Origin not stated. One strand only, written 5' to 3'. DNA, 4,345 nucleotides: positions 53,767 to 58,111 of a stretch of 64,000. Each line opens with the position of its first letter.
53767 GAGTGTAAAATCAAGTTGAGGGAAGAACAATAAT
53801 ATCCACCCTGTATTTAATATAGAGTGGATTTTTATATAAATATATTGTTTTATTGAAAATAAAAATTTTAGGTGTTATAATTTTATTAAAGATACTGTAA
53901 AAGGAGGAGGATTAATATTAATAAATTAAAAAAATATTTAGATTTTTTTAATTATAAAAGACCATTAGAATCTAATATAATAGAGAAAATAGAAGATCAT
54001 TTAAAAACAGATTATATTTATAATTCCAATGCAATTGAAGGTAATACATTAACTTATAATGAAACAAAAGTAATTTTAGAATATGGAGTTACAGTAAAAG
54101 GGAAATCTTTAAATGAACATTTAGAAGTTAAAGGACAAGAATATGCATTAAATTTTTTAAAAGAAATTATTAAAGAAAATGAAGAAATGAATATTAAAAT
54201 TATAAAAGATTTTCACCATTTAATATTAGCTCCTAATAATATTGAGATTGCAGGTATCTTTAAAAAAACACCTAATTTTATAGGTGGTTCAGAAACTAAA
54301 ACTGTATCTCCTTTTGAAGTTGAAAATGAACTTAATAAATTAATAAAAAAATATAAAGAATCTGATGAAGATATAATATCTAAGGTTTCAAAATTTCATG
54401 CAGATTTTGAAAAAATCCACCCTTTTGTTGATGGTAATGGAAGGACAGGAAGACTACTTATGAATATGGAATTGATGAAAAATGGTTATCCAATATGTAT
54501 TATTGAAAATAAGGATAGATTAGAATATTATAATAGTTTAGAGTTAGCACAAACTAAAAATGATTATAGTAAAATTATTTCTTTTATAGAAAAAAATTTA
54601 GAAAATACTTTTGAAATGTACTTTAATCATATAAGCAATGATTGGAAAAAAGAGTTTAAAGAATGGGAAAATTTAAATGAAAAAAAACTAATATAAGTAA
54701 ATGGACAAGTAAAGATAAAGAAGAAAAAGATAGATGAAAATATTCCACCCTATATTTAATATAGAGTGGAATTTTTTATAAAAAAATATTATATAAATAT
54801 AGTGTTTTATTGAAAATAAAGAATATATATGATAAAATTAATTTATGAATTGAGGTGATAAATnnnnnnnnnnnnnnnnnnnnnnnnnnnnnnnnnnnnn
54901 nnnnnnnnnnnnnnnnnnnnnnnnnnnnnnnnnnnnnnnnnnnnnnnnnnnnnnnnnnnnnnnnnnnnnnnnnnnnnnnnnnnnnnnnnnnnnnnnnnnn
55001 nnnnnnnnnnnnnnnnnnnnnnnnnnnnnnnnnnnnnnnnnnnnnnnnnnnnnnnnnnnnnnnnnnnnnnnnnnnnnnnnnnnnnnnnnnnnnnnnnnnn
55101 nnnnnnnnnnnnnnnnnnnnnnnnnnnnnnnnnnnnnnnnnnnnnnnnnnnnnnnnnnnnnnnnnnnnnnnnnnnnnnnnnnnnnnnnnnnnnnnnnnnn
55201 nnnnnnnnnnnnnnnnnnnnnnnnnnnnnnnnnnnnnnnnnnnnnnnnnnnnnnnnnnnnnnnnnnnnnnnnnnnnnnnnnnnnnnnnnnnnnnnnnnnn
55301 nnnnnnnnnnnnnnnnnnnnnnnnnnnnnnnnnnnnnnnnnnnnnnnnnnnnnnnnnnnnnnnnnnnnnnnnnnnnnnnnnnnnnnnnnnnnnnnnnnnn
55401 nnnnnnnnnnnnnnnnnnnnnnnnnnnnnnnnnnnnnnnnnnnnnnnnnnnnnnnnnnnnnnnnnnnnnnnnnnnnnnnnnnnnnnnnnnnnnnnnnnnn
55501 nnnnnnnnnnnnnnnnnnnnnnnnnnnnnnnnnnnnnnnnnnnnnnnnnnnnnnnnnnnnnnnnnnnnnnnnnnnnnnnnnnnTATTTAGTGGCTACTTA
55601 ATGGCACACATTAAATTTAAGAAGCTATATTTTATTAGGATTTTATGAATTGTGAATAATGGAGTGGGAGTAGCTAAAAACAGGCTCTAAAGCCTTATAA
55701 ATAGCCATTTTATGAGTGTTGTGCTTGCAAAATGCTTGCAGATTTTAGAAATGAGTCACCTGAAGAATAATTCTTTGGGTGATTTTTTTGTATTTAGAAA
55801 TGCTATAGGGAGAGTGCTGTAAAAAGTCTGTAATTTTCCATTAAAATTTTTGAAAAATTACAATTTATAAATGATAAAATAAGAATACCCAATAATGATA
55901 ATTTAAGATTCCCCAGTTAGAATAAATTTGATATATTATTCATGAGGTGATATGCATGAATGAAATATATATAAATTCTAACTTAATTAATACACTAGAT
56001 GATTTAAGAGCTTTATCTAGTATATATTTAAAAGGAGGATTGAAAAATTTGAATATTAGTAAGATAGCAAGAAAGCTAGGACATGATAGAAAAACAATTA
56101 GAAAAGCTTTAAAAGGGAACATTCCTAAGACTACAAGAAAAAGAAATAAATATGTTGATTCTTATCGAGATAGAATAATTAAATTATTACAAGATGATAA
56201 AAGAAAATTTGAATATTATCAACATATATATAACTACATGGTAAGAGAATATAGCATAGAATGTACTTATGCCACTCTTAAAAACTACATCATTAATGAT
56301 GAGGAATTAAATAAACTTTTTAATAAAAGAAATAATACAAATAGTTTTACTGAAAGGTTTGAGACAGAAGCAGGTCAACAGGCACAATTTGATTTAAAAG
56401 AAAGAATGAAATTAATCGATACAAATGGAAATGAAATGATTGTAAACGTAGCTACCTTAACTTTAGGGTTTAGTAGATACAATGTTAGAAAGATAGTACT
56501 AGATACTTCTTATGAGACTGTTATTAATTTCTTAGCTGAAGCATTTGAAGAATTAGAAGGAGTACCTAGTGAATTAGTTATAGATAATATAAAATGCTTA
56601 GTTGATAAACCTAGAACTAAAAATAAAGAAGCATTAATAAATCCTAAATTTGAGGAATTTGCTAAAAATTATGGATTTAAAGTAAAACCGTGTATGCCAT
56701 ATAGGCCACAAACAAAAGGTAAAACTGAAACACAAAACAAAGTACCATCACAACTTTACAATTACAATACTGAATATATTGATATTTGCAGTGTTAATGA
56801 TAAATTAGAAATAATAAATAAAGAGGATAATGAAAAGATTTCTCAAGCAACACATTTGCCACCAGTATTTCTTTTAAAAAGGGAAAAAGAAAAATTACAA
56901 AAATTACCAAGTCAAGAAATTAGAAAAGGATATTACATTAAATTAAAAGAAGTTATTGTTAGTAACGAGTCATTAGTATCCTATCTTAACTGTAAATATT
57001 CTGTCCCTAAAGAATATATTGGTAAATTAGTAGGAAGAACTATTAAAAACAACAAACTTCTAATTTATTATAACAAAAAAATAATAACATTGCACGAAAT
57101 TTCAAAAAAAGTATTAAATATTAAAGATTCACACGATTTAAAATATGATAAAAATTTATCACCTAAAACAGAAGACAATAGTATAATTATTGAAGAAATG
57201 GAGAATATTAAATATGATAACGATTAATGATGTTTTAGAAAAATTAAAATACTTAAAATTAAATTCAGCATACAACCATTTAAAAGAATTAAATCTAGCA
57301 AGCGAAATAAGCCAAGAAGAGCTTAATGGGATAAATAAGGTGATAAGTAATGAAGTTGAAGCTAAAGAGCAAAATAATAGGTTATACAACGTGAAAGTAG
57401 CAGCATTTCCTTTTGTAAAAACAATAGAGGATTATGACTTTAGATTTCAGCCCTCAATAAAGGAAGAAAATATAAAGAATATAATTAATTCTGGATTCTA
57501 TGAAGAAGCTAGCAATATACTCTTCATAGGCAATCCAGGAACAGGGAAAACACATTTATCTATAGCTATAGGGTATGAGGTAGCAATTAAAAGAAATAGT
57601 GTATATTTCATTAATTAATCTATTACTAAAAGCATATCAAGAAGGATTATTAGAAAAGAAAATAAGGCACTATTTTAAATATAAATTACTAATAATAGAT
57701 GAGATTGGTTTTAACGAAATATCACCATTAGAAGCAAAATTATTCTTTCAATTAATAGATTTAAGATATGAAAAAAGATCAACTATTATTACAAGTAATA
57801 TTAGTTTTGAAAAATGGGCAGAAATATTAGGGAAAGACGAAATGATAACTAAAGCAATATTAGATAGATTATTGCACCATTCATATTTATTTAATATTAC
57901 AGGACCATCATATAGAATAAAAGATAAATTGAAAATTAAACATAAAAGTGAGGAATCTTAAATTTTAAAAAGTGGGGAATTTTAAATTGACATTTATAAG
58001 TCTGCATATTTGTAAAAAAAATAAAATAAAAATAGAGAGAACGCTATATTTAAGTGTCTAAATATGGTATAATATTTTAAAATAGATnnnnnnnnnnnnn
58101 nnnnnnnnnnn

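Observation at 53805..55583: Tandem Fic/Doc-family paralogues, each preceded by the same ~75-bp hairpin+box element; one lacks a canonical start codon, the other has a His->Gln active-site change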

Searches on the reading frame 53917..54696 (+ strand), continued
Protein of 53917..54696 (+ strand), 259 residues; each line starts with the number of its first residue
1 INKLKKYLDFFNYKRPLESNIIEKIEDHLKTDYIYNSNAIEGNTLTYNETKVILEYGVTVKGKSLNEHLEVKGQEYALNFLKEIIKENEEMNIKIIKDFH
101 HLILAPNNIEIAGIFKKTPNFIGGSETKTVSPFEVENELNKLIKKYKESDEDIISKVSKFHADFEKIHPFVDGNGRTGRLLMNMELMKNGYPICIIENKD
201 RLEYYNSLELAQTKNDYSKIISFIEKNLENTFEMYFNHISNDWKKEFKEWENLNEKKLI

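Call 46: find_encoding_contigs(protein=P0241, flank=10000, max_places=4)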
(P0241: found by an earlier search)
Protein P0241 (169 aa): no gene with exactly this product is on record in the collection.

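Call 47: find_encoding_contigs(protein=P0242, flank=8000, max_places=4)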
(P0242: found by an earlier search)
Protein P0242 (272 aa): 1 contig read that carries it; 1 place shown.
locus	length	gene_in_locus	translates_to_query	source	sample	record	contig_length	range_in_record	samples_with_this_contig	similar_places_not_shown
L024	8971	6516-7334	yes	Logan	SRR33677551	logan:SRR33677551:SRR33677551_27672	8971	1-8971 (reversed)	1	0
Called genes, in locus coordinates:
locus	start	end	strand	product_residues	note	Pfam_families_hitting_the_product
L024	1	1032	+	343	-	?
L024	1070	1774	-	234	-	PF00923:TAL_FSA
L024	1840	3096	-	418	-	PF00860:Xan_ur_permease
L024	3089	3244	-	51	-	-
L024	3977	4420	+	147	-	-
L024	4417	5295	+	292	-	PF03772:Competence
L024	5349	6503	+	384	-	PF22643:NagA_N (weak), PF07969:Amidohydro_3 (faint), PF01979:Amidohydro_1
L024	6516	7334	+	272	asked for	PF02661:Fic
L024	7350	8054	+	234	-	-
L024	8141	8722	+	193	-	PF13428:TPR_14 (faint), PF13432:TPR_16 (faint), PF13414:TPR_11 (faint), PF14559:TPR_19 (faint), PF23914:TPR_CcmH_CycH (faint), PF13424:TPR_12 (faint), PF13431:TPR_17 (faint), PF00515:TPR_1 (faint), +4 more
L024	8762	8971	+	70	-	?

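Call 73: search_solved_structures(query=window:53917-54696:+, max_evalue=0.001, show_alignments=2)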
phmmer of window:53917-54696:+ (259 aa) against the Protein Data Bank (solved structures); distinct sequences matched with E-value up to 0.001: 29.
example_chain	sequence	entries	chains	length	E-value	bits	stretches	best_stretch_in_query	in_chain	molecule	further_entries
5jj6_A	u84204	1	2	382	3.2e-32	115.5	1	30-238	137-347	Adenosine monophosphate-protein transferase FICD homolog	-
5jj7_A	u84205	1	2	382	3e-31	112.3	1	30-238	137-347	Adenosine monophosphate-protein transferase FICD homolog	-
4x2e_A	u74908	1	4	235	2.7e-28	102.6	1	25-235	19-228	Fic family protein putative filamentation induced by cAMP protein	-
6i7g_A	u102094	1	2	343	9.9e-28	100.8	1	20-234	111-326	Adenosine monophosphate-protein transferase FICD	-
4u04_A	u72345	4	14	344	9.9e-28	100.8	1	20-234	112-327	Adenosine monophosphate-protein transferase FICD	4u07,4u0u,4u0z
4x2c_A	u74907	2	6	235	3.2e-27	99.1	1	25-235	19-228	Fic family protein putative filamentation induced by cAMP protein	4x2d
6i7h_A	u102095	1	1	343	4.9e-27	98.5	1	20-234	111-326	Adenosine monophosphate-protein transferase FICD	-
6i7i_A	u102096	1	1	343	6.8e-27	98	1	20-234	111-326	Adenosine monophosphate-protein transferase FICD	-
4u0s_A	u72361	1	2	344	9.4e-27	97.6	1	20-234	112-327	Adenosine monophosphate-protein transferase FICD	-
9yz5_A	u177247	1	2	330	1e-26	97.5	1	20-233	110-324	Protein adenylyltransferase FICD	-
6i7j_A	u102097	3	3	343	1.3e-26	97.1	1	20-234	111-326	Adenosine monophosphate-protein transferase FICD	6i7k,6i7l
7b7z_A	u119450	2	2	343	2.9e-25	92.7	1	20-234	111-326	Protein adenylyltransferase FICD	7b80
3cuc_A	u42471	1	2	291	4.7e-25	92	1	4-210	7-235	Protein of unknown function with a Fic domain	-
6zmd_B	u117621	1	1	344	1.1e-24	90.8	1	20-234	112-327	Protein adenylyltransferase FICD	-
7cb8_A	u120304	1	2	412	3.2e-08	36.9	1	96-192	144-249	Fic-domain containing protein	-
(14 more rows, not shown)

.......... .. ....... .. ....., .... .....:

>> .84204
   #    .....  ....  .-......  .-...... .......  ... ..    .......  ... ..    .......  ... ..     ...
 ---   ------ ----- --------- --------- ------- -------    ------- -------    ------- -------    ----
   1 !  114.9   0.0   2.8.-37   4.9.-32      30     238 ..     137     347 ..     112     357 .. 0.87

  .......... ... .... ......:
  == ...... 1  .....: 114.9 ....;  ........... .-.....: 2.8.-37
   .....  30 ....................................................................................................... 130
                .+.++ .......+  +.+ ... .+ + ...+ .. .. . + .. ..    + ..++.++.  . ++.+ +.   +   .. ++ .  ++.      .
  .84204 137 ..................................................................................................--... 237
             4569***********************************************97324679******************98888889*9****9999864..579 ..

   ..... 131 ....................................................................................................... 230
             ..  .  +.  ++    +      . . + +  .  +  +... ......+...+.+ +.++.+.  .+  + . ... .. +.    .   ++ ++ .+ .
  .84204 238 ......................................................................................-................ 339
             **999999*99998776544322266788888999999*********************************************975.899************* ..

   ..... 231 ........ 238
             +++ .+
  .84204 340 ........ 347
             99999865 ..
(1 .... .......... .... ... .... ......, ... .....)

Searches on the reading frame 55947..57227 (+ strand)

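Call 55: search_protein_families(library=pfam, proteins=[window:55947-57227:+], max_evalue=0.001)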
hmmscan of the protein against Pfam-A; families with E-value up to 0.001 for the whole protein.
window:55947-57227:+ (426 aa): 2 families
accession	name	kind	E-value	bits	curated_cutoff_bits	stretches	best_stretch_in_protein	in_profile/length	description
PF00665.32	rve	-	7.1e-10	39.5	32.6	1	141-254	3-102/102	Integrase core domain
PF22483.2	Mu-transpos_C_2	-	1e-08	35.2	27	1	334-387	12-65/73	Mu transposase, C-terminal domain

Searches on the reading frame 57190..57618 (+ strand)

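Call 55: search_protein_families(library=pfam, proteins=[window:57190-57618:+], max_evalue=0.001)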
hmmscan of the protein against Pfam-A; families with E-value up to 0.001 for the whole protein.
window:57190-57618:+ (142 aa): 1 family
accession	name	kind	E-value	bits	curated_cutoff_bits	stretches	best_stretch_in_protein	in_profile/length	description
PF01695.23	IstB_IS21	-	1.1e-23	84.4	24.1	1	16-141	3-126/238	IstB-like ATP binding protein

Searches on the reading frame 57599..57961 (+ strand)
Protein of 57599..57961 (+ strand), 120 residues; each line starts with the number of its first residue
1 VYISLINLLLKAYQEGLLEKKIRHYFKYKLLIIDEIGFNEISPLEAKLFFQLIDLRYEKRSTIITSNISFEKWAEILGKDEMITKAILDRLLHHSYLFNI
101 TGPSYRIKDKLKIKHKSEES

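Call 55: search_protein_families(library=pfam, proteins=[window:57599-57961:+], max_evalue=0.001)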
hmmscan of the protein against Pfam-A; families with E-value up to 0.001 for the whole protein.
window:57599-57961:+ (120 aa): 1 family
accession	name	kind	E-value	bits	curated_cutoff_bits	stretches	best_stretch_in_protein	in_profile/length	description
PF01695.23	IstB_IS21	-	7.8e-36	124.2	24.1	1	4-111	130-236/238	IstB-like ATP binding protein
